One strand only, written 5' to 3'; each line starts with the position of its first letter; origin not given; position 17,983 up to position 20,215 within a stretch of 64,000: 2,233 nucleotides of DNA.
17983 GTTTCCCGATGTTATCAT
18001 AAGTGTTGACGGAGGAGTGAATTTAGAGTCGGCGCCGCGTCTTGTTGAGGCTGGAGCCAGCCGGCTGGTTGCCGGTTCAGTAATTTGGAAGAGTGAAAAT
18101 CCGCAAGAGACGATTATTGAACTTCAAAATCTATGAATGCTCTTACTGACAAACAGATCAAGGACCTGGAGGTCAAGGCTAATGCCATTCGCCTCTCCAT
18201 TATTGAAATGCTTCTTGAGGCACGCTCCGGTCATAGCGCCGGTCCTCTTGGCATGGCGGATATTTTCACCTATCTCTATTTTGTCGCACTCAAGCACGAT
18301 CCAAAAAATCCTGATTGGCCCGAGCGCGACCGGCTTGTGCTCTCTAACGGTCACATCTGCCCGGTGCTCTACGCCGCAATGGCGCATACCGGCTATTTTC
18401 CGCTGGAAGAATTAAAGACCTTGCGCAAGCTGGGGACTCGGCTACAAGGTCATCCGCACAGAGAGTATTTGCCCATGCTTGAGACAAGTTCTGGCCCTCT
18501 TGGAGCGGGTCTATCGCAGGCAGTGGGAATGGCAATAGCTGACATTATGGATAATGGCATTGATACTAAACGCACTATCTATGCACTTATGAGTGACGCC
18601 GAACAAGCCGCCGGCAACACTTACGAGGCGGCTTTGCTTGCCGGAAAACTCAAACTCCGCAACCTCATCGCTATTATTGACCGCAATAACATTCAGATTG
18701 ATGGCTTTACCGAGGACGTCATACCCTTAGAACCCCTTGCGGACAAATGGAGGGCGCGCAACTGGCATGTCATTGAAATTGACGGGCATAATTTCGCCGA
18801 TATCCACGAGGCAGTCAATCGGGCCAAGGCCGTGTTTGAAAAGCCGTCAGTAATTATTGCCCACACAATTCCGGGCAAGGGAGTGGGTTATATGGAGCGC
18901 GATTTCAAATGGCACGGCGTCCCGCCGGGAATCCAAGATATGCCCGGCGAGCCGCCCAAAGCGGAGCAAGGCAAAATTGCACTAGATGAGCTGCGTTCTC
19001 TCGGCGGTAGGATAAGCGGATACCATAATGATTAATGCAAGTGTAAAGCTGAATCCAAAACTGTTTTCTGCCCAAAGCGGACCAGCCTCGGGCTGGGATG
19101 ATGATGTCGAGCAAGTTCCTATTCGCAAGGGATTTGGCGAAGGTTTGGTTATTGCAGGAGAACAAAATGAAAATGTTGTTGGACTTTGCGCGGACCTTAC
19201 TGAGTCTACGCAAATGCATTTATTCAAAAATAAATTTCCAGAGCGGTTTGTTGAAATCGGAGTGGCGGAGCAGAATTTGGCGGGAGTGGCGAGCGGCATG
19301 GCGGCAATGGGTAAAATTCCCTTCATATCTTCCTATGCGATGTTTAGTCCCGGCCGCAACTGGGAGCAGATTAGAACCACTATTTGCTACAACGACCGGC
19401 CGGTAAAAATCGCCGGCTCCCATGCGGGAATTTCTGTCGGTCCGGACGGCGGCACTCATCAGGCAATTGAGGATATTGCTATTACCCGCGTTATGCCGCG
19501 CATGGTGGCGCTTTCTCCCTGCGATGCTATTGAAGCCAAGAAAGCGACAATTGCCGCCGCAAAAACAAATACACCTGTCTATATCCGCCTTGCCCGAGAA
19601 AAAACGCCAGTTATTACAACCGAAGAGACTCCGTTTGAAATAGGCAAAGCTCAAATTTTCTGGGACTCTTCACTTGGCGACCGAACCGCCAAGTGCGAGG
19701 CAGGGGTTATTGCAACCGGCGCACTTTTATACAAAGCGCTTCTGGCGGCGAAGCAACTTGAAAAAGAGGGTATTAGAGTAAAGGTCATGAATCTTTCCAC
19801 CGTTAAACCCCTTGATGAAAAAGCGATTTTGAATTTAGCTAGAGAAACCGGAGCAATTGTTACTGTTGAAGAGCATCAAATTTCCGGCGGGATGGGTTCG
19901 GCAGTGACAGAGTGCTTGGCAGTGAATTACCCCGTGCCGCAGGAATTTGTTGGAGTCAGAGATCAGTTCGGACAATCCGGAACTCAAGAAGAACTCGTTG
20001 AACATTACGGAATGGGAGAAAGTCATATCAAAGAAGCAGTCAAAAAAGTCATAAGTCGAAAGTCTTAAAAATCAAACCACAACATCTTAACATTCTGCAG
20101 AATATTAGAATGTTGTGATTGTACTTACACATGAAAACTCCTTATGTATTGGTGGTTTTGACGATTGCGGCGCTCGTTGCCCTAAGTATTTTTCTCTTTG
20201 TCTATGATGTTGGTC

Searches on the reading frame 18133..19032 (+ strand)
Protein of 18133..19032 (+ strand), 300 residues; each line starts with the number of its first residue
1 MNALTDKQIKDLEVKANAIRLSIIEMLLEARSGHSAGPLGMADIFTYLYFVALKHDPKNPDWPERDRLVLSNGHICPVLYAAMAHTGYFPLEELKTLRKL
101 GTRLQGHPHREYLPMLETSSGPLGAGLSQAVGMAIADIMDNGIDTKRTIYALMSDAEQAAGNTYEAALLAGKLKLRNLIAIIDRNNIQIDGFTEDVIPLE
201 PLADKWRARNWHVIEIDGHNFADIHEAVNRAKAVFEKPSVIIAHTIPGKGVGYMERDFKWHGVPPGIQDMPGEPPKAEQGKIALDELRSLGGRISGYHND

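Call 89: search_protein_families(library=pfam, proteins=[window:18133-19032:+])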
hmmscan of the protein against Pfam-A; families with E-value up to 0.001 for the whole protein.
window:18133-19032:+ (300 aa): 3 families
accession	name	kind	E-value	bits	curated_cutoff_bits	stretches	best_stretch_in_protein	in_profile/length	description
PF00456.26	Transketolase_N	-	9.7e-63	212.6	22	1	16-268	6-266/334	Transketolase, thiamine diphosphate binding domain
PF13292.11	DXP_synthase_N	-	6.2e-10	39.2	21.2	1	7-189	13-175/274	1-deoxy-D-xylulose-5-phosphate synthase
PF00676.26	E1_dh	-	0.00016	21.1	22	1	116-234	96-210/300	Dehydrogenase E1 component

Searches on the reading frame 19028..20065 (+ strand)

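Call 89: search_protein_families(library=pfam, proteins=[window:19028-20065:+])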
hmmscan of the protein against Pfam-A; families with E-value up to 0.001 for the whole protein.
window:19028-20065:+ (346 aa): 4 families
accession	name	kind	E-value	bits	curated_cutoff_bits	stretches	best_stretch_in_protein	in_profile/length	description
PF02779.29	Transket_pyr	-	2.2e-38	132.1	27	1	29-193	2-172/174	Transketolase, pyrimidine binding domain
PF02780.25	Transketolase_C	-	4.2e-27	94.9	25.9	1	224-334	11-124/124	Transketolase, C-terminal domain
PF22613.1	Transketolase_C_1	-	7.4e-07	29.8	27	1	221-329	10-112/113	Transketolase-like TK C-terminal domain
PF17147.9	PFOR_II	-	0.00011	22.9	27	1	224-301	2-79/102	Pyruvate:ferredoxin oxidoreductase core domain II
